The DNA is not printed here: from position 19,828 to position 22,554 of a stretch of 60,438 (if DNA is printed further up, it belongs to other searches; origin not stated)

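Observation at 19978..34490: Candidate new catabolic system: three half-active fused CoA-transferases with transporter, DUF35/thiolase-fold and HAD modules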

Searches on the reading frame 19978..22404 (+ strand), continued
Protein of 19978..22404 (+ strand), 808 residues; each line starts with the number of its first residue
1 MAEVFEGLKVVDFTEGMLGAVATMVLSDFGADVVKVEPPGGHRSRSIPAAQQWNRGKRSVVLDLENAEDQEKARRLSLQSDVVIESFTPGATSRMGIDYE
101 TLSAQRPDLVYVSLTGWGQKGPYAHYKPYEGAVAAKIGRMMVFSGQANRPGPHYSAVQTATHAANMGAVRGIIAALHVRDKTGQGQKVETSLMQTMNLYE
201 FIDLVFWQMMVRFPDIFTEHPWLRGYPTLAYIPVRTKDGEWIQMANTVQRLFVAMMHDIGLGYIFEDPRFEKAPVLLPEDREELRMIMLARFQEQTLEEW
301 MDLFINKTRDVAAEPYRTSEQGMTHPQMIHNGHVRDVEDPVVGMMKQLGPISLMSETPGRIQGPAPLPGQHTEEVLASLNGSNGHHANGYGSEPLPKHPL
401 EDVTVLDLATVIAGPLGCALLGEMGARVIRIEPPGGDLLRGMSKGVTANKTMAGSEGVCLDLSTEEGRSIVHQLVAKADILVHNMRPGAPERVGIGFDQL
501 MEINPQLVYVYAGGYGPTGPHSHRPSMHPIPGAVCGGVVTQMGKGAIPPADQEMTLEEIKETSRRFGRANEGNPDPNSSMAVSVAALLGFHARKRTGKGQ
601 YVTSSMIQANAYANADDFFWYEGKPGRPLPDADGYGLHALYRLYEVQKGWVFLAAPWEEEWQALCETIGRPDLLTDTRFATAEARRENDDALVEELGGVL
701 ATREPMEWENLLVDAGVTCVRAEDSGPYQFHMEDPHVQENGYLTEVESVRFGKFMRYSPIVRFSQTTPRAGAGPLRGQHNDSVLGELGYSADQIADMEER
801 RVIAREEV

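Call 10: find_homologous_proteins(query=window:19978-22401:+, max_evalue=1e-10)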
Query window:19978-22401:+ (808 aa): 3175 proteins with E <= 1e-10 among 8000 candidates; the best 120 are listed.
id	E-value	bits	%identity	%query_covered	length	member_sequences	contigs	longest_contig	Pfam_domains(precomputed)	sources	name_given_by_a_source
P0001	0.0e+0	1862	99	100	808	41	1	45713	PF02515.23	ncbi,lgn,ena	-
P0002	0.0e+0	1741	92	100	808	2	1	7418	PF02515.23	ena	-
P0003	0.0e+0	1606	85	100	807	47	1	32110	PF02515.23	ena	-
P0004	0.0e+0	1564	82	100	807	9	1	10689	PF02515.23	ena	-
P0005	0.0e+0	1534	80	100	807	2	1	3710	PF02515.23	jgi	jgi:crotonobetainyl-CoA:carnitine CoA-transferase CaiB-like acyl-CoA transferase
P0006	0.0e+0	1521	80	100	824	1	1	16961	PF02515.23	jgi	jgi:crotonobetainyl-CoA:carnitine CoA-transferase CaiB-like acyl-CoA transferase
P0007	0.0e+0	1517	81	100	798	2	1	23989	PF02515.23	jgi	jgi:crotonobetainyl-CoA:carnitine CoA-transferase CaiB-like acyl-CoA transferase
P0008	0.0e+0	1446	76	100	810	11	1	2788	PF02515.23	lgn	-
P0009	0.0e+0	1406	82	90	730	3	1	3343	PF02515.23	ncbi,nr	ncbi:MAG: CoA transferase, partial [Dehalococcoidia bacterium]|nr:CoA transferase [Dehalococcoidia b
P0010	0.0e+0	1279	67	100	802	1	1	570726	PF02515.23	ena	-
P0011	0.0e+0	1233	96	68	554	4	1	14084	PF02515.23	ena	-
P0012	0.0e+0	1185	62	100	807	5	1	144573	PF02515.23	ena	-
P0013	0.0e+0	1170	61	100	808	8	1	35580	PF02515.23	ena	-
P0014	0.0e+0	1166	62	100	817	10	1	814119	PF02515.23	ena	-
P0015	0.0e+0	1162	62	100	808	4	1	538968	PF02515.23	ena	-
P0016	0.0e+0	1159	62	99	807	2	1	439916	PF02515.23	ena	-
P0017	0.0e+0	1153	62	100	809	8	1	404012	PF02515.23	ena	-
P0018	0.0e+0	1148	61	100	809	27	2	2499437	PF02515.23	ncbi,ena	-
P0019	0.0e+0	1148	61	100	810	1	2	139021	PF02515.23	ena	-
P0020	0.0e+0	1145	62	100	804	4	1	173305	PF02515.23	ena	-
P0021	0.0e+0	1145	61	99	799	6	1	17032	PF02515.23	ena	-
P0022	0.0e+0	1143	61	99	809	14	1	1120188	PF02515.23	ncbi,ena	-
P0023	0.0e+0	1143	61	100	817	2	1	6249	PF02515.23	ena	-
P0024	0.0e+0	1138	61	100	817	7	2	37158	PF02515.23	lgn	-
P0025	0.0e+0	1134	60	100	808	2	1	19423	PF02515.23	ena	-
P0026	0.0e+0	1130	60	100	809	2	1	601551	PF02515.23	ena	-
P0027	0.0e+0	1129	61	100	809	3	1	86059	PF02515.23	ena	-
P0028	0.0e+0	1126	60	100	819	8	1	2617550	PF02515.23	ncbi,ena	-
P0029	0.0e+0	1125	60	100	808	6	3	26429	PF02515.23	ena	-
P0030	0.0e+0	1124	61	100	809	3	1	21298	PF02515.23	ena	-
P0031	0.0e+0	1123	60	99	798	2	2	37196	PF02515.23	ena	-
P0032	0.0e+0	1122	59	100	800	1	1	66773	PF02515.23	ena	-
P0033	0.0e+0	1121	59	100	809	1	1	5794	PF02515.23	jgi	jgi:crotonobetainyl-CoA:carnitine CoA-transferase CaiB-like acyl-CoA transferase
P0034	0.0e+0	1118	58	100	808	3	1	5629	PF02515.23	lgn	-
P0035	0.0e+0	1118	59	100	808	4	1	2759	PF02515.23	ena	-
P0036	0.0e+0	1117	60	100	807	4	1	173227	PF02515.23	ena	-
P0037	0.0e+0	1117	59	100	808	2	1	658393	PF02515.23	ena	-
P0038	0.0e+0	1115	60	100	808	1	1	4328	PF02515.23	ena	-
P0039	0.0e+0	1115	60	100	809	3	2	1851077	PF02515.23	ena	-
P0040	0.0e+0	1114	59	100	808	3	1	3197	PF02515.23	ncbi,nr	ncbi:MAG: CoA transferase [Chloroflexi bacterium]|nr:CoA transferase [Chloroflexota bacterium]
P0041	0.0e+0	1113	59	100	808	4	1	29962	PF02515.23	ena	-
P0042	0.0e+0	1111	59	100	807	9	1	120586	PF02515.23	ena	-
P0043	0.0e+0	1111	60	100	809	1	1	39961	PF02515.23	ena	-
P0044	0.0e+0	1111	60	100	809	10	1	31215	PF02515.23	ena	-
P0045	0.0e+0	1105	60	100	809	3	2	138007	PF02515.23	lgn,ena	-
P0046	0.0e+0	1102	59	100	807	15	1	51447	PF02515.23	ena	-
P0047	0.0e+0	1102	60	100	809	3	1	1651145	PF02515.23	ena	-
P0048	0.0e+0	1100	60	100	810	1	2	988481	PF02515.23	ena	-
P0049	0.0e+0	1099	60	100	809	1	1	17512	PF02515.23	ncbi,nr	ncbi:MAG: CoA transferase [Chloroflexi bacterium]|nr:CoA transferase [Chloroflexota bacterium]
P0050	0.0e+0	1098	60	100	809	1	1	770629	PF02515.23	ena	-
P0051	0.0e+0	1098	59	100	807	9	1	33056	PF02515.23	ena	-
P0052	0.0e+0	1096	60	100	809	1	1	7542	PF02515.23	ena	-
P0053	0.0e+0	1095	59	100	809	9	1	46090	PF02515.23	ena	-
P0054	0.0e+0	1094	58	100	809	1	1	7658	PF02515.23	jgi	-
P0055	0.0e+0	1093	58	100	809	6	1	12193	PF02515.23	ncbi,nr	ncbi:MAG: CoA transferase [Chloroflexi bacterium]|nr:CoA transferase [Chloroflexota bacterium]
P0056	0.0e+0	1093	59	100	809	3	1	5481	PF02515.23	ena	-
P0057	0.0e+0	1092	59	100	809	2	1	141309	PF02515.23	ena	-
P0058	0.0e+0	1091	58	100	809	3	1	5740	PF02515.23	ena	-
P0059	0.0e+0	1090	60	100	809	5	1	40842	PF02515.23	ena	-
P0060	0.0e+0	1089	59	100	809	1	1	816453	PF02515.23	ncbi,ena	-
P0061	0.0e+0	1088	59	100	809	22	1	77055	PF02515.23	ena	-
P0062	0.0e+0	1084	58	100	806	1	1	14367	PF02515.23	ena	-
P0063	0.0e+0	1081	58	99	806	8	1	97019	PF02515.23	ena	-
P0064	0.0e+0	1080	59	100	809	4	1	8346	PF02515.23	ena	-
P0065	0.0e+0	1079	59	100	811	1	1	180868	PF02515.23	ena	-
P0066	0.0e+0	1079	59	100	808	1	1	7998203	PF02515.23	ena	-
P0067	0.0e+0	1078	58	100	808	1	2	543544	PF02515.23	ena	-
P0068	0.0e+0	1078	58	100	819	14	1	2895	PF02515.23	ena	-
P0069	0.0e+0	1077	58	100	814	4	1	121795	PF02515.23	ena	-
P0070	0.0e+0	1077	59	100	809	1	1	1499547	PF02515.23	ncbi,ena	-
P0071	0.0e+0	1076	58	100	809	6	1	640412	PF02515.23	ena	-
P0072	0.0e+0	1075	59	100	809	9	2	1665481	PF02515.23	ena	-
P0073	0.0e+0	1075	58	100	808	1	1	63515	PF02515.23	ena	-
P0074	0.0e+0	1074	57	100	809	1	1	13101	PF02515.23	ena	-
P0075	0.0e+0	1074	58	99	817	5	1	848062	PF02515.23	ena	-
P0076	0.0e+0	1072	57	100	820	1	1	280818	PF02515.23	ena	-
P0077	0.0e+0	1069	56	100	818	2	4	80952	PF02515.23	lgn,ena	-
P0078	0.0e+0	1069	58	100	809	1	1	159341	PF02515.23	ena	-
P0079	0.0e+0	1067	58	99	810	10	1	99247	PF02515.23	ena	-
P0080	0.0e+0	1067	58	100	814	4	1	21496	PF02515.23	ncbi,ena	-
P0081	0.0e+0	1067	58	100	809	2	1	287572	PF02515.23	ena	-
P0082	0.0e+0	1066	59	100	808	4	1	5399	PF02515.23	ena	-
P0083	0.0e+0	1065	58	100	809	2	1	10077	PF02515.23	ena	-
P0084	0.0e+0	1065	57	100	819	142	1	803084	PF02515.23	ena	-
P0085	0.0e+0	1064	58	100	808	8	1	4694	PF02515.23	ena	-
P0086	0.0e+0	1063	58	100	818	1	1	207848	PF02515.23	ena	-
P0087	0.0e+0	1063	58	100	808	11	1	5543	PF02515.23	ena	-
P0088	0.0e+0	1063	56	100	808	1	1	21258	PF02515.23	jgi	jgi:crotonobetainyl-CoA:carnitine CoA-transferase CaiB-like acyl-CoA transferase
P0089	0.0e+0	1062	57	99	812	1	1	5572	PF02515.23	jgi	jgi:crotonobetainyl-CoA:carnitine CoA-transferase CaiB-like acyl-CoA transferase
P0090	0.0e+0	1062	59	100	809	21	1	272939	PF02515.23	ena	-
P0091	0.0e+0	1059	58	100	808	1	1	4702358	PF02515.23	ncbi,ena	-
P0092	0.0e+0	1057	57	100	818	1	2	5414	PF02515.23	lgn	-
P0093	0.0e+0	1057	58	100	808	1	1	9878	PF02515.23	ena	-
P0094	0.0e+0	1056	57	100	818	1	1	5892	PF02515.23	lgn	-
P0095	0.0e+0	1056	55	100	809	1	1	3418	PF02515.23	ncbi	-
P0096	0.0e+0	1056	58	100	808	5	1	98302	PF02515.23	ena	-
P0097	0.0e+0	1055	57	100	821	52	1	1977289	PF02515.23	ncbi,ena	-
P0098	0.0e+0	1055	58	100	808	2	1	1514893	PF02515.23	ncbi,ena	-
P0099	0.0e+0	1055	57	100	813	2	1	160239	PF02515.23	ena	-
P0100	0.0e+0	1054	57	100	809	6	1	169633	PF02515.23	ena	-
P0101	0.0e+0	1054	58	100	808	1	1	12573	PF02515.23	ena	-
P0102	0.0e+0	1054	58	100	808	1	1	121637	PF02515.23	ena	-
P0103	0.0e+0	1054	58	99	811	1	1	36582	PF02515.23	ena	-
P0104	0.0e+0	1053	58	100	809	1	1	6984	PF02515.23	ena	-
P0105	0.0e+0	1053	58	100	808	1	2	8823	PF02515.23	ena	-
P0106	0.0e+0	1052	58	100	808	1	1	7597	PF02515.23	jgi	jgi:crotonobetainyl-CoA:carnitine CoA-transferase CaiB-like acyl-CoA transferase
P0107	0.0e+0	1052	56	100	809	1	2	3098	PF02515.23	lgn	-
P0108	0.0e+0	1052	58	100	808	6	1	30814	PF02515.23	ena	-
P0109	0.0e+0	1052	58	100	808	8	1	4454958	PF02515.23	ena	-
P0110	0.0e+0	1052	58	100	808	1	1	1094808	PF02515.23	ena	-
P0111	0.0e+0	1052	58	100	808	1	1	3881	PF02515.23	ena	-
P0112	0.0e+0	1051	58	100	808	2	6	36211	PF02515.23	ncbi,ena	-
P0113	0.0e+0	1051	56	100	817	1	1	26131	PF02515.23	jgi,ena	-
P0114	0.0e+0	1051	58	100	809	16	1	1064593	PF02515.23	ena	-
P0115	0.0e+0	1050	58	100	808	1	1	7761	PF02515.23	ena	-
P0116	0.0e+0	1050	56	100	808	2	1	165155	PF02515.23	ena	-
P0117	0.0e+0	1049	57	100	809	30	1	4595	PF02515.23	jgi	-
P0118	0.0e+0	1048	58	100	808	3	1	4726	PF02515.23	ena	-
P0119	0.0e+0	1048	57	100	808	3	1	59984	PF02515.23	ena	-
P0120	0.0e+0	1047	56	100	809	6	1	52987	PF02515.23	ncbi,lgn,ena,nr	ncbi:MAG: hypothetical protein BZY81_07110 [SAR202 cluster bacterium Io17-Chloro-G4]|nr:MAG: hypothe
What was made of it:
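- More than 3,175 homologues with E <= 1e-10 (call 10).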

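Call 14: search_protein_families(library=ncbifam, proteins=[window:19978-22404:+], max_evalue=0.001)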
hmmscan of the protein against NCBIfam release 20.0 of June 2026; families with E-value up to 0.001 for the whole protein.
window:19978-22404:+ (808 aa): 7 families
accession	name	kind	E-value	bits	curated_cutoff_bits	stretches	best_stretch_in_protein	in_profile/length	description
NF003809.0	PRK05398.1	subfamily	5.4e-85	285.5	442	3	2-195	2-203/416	formyl-CoA transferase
NF041294.1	Scnl_mescCoAtase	equivalog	6.5e-81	272.4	700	2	400-784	4-380/381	succinyl-CoA:mesaconate CoA-transferase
TIGR03253.1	oxalate_frc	equivalog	1.3e-80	271.2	504.2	3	5-195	4-202/416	formyl-CoA transferase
NF052585.1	SucGlutTfsCaiB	equivalog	2.4e-76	256.9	750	3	5-380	8-389/394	succinate--glutarate CoA-transferase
NF008511.0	PRK11430.1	equivalog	1.2e-70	238.6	522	2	397-718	7-316/381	CoA:oxalate CoA-transferase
NF002914.1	PRK03525.1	equivalog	9.6e-35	120.2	413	2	5-379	10-381/400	L-carnitine CoA-transferase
TIGR04253.1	mesacon_CoA_iso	equivalog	1.3e-13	50.8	725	1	4-193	2-195/403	2-methylfumaryl-CoA isomerase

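Call 17: search_dna_similar(query=window:19978-22401:+, collection=plasmids, mode=protein, max_rows=30, max_evalue=1e-20)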
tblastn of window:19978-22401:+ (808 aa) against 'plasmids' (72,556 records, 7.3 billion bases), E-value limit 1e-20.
In 1 record(s) the limit of 40 matching pieces per record was reached: places in those records are undercounted.
Records with a match: 1218; places in all: 2330; records where one place covers at least 80% of the query: 842.
Best place of each record, by identity: <60% 1218.
By first word of the organism name: Ralstonia 133; Sinorhizobium 107; Pseudosulfitobacter 84; Rhizobium 79; Rhodococcus 63; Azospirillum 42; Burkholderia 33; Paracoccus 33; Sphingobium 26; Paraburkholderia 25; and 171 more.
By predicted mobility (MOB-suite, as given by PLSDB): non-mobilizable 704; mobilizable 320; conjugative 194.
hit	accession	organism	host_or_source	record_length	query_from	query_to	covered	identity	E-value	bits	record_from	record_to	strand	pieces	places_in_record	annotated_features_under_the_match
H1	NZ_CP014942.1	Rhodococcus sp. BH4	cell culture,sludge of membrane ...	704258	5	803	99%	37.1%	5e-144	476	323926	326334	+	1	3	CoA transferase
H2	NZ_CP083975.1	Rhodococcus rhodochrous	compost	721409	5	803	99%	36.7%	1e-140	467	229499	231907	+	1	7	CoA transferase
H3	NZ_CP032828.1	Sphingomonas paeninsulae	whole organism,soil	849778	5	797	98%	36.0%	9e-149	490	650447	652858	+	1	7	CoA transferase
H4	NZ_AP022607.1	Mycobacterium branderi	-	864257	5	803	99%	35.1%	4e-132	442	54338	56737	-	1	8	CoA transferase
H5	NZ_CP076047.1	Rhodococcus sp. USK10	-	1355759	1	805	100%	34.0%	7e-131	438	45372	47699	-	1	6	record has no annotation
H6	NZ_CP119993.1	Halomarina sp. PSR21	cell culture,saline soil from Tarim ...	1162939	5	799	98%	32.0%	2e-82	324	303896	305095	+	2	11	record has no annotation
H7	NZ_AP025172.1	Cupriavidus sp. P-10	-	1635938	5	803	97%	31.8%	1e-43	345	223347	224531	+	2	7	none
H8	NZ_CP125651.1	Rhizobium sp. BT04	Phaseolus vulgaris,Pure culture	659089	5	803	97%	31.7%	3e-39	315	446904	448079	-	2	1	CoA transferase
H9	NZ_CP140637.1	Rhizobium indigoferae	Indigofera amblyantha,Pure culture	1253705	5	803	96%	31.9%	4e-41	318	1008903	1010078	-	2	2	record has no annotation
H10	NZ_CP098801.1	Rhizobium anhuiense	Trifolium dubium,Cell culture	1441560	5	803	96%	31.8%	3e-40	314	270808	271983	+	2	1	record has no annotation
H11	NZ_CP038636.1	Cupriavidus oxalaticus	whole organism,sewage sludge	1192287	5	794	96%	31.9%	2e-39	328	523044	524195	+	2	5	none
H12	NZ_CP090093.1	Rhizobium leguminosarum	Galega,Cell culture,Plant nodule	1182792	5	803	96%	31.7%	9e-40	312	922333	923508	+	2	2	record has no annotation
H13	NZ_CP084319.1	Haloterrigena alkaliphila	Salt lake,Salt lake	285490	10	794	97%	31.5%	7e-84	334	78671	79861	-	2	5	CoA transferase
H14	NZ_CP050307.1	Rhizobium lusitanum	Oxytropis pumilio,cell culture,root ...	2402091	5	803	99%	30.8%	1e-40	311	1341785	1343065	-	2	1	none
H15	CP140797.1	Rhizobium beringeri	Trifolium pratense,whole organism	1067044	5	803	96%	31.6%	6e-40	310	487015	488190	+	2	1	CoA transferase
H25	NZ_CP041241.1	Sinorhizobium mexicanum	Acaciella angustissima,cell culture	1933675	5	808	100%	30.1%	4e-77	280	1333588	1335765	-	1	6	none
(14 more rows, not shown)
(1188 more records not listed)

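Call 18: get_annotated_region(hit=H1, flank=10000)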
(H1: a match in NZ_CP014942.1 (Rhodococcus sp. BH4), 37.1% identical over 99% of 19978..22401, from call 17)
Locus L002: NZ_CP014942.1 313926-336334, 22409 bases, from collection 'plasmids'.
description: Rhodococcus sp. BH4 plasmid unnamed
organism: Rhodococcus sp. BH4 (NCBI taxid 1807790)
taxonomy: Bacteria; Actinomycetota; Actinomycetes; Mycobacteriales; Nocardiaceae; Rhodococcus; Rhodococcus sp. BH4
host: -; source: cell culture,sludge of membrane bioreactor in a waste-water treatment plant; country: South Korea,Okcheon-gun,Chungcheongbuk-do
typing (MOB-suite, as given by PLSDB): non-mobilizable
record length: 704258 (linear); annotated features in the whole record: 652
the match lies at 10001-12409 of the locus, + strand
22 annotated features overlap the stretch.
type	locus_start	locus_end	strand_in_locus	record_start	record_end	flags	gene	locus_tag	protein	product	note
CDS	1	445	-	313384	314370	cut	-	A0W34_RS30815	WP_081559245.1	nitronate monooxygenase family protein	-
CDS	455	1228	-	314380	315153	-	-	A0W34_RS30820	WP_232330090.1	enoyl-CoA hydratase-related protein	-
CDS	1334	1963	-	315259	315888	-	-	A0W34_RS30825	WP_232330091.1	PaaI family thioesterase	-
CDS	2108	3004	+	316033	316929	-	-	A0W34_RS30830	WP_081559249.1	NAD-dependent epimerase/dehydratase family protein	-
CDS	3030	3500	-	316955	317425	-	-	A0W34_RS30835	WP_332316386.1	MaoC/PaaZ C-terminal domain-containing protein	-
CDS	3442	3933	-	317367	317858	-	-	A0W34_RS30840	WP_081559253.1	MaoC family dehydratase N-terminal domain-containing protein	-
CDS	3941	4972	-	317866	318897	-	-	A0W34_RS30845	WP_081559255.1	phosphotransferase family protein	-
CDS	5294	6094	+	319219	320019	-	-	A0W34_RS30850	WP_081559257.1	GntR family transcriptional regulator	GO:0006355 - regulation of DNA-templated transcription [Evidence IEA]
CDS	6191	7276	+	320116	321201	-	-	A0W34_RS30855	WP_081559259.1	NADH:flavin oxidoreductase/NADH oxidase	-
CDS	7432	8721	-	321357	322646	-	-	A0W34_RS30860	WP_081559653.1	MaoC family dehydratase N-terminal domain-containing protein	-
CDS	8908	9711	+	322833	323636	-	-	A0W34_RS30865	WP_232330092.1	FCD domain-containing protein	-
CDS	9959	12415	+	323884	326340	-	-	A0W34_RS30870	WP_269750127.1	CoA transferase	-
CDS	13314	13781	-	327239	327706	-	-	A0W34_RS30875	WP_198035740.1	zinc-binding dehydrogenase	-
CDS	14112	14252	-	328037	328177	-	-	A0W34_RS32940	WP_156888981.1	hypothetical protein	-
CDS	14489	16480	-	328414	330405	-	-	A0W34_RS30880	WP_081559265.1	cutinase family protein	-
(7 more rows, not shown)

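Call 19: get_annotated_region(hit=H3, flank=10000)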
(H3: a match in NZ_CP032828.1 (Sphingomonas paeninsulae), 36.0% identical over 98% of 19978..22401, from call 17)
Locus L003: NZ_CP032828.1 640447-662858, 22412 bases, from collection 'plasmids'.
description: Sphingomonas paeninsulae strain YZ-8 plasmid unnamed1, complete sequence
organism: Sphingomonas paeninsulae (NCBI taxid 2319844)
taxonomy: Bacteria; Pseudomonadota; Alphaproteobacteria; Sphingomonadales; Sphingomonadaceae; Sphingomonas; Sphingomonas paeninsulae
host: -; source: whole organism,soil; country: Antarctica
typing (MOB-suite, as given by PLSDB): non-mobilizable
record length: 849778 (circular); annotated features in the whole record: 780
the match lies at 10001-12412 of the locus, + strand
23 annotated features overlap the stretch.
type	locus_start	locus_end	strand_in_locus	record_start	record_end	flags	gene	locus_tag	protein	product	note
CDS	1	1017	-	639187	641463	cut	-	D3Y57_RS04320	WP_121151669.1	TonB-dependent receptor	GO:0015891 - siderophore transport [Evidence IEA]; GO:0055085 - transmembrane transport [Evidence IEA]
CDS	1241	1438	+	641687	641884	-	-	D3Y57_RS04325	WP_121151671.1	hypothetical protein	-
CDS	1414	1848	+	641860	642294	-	-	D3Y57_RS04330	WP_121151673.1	VOC family protein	-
CDS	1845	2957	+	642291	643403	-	-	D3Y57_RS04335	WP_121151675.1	DUF1214 domain-containing protein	-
CDS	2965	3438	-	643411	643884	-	-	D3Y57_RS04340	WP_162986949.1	maleylpyruvate isomerase family mycothiol-dependent enzyme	-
CDS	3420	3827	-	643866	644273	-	-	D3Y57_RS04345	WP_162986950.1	maleylpyruvate isomerase N-terminal domain-containing protein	-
CDS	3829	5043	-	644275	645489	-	-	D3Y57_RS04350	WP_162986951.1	amidohydrolase family protein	-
CDS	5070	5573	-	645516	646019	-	-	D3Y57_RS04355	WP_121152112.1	nuclear transport factor 2 family protein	-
CDS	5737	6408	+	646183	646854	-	-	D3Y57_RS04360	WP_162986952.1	TetR/AcrR family transcriptional regulator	-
CDS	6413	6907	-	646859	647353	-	-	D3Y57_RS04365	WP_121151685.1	VOC family protein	-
CDS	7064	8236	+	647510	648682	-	-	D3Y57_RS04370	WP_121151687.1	sulfotransferase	-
CDS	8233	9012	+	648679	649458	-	-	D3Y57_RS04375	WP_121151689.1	SDR family oxidoreductase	-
CDS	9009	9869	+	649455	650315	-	-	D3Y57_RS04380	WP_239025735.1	MBL fold metallo-hydrolase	-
CDS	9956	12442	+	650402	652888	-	-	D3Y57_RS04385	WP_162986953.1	CoA transferase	-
CDS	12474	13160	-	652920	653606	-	-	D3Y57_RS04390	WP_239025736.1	nitroreductase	-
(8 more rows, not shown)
